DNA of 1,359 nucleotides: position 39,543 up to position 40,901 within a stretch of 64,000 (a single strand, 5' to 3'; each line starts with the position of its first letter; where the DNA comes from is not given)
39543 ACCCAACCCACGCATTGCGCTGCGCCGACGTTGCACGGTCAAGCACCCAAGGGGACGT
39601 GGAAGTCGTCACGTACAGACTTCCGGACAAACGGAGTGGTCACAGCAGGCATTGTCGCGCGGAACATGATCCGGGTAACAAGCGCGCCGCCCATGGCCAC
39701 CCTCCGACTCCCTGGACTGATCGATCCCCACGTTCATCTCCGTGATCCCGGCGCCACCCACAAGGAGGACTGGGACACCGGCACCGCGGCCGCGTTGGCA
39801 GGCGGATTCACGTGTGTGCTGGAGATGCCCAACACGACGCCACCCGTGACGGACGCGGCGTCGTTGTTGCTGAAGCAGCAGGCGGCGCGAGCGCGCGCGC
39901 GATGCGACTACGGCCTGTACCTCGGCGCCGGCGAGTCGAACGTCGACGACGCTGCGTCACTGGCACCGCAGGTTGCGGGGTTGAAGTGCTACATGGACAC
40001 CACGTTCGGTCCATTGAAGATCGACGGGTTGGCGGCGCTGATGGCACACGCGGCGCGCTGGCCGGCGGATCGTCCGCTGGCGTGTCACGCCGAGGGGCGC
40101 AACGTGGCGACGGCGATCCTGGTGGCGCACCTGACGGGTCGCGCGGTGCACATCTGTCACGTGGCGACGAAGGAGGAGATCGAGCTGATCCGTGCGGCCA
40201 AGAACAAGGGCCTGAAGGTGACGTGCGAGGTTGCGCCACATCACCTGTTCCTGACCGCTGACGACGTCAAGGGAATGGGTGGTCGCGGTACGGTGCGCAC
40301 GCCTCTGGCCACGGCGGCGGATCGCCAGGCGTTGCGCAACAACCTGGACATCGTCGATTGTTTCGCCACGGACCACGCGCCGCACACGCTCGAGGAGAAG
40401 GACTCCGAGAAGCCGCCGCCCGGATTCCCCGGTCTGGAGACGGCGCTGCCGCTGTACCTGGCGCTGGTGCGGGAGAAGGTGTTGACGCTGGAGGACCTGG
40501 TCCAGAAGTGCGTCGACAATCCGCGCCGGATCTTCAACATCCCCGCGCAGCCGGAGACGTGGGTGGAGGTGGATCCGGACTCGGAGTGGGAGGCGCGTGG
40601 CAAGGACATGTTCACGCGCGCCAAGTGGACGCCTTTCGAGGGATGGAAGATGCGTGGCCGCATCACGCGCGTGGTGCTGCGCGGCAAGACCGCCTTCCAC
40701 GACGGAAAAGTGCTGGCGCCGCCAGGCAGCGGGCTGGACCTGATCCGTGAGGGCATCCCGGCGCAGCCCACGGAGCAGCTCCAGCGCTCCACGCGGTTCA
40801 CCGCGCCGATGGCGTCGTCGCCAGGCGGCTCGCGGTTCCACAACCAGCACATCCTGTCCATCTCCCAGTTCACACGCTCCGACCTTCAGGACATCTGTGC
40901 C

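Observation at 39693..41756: In-frame DHOase-ATCase fusion (pyrC-pyrB) in CAD-like domain order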

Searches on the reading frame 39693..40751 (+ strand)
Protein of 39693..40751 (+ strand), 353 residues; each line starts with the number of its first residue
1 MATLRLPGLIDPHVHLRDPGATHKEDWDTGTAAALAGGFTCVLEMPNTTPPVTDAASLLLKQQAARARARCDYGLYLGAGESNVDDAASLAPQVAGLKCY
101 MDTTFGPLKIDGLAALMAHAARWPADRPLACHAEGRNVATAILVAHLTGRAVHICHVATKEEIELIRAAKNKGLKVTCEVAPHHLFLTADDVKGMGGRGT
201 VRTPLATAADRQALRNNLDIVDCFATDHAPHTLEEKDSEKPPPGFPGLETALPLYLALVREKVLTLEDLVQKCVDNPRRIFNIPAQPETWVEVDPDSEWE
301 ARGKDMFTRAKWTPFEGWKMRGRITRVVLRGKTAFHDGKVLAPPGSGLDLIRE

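Call 45: search_solved_structures(query=window:39693-40751:+, max_evalue=0.00001)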
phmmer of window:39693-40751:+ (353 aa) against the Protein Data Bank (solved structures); distinct sequences matched with E-value up to 0.00001: 74 (the best 60 are shown).
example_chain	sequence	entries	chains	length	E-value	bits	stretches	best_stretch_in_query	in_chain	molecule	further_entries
8pbq_A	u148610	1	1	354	6e-129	433.4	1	4-350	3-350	CAD protein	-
8pbh_A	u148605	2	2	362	6e-129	433.4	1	4-350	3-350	CAD protein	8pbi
8gvz_A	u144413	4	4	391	6.2e-129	433.4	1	4-350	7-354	CAD protein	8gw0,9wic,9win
4by3_A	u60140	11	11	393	6.3e-129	433.3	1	4-350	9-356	DIHYDROOROTASE | CAD PROTEIN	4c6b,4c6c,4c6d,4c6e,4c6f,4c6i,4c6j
8pbj_A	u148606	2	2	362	7.1e-129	433.2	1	4-350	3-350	CAD protein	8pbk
9fs2_A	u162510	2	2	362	7.6e-129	433.1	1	4-350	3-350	Multifunctional protein CAD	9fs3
6hff_A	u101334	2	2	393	1.7e-128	431.9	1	4-350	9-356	CAD protein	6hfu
8pbr_A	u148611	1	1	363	2.1e-128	431.6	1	4-350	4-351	CAD protein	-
8pbm_A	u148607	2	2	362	2.2e-128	431.6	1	4-350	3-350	CAD protein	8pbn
9fs1_A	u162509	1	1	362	2.4e-128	431.4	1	4-350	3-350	Multifunctional protein CAD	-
8pbs_A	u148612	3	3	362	4.2e-128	430.6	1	4-350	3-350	CAD protein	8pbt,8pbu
4c6n_A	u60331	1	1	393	4.6e-128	430.5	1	4-350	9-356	CAD PROTEIN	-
5ynz_A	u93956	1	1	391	4.7e-128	430.4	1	4-350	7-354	CAD protein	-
8pbe_A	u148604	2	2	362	4.8e-128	430.4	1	4-350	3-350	CAD protein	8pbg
6hfk_A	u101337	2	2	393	5.2e-128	430.3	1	4-350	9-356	CAD protein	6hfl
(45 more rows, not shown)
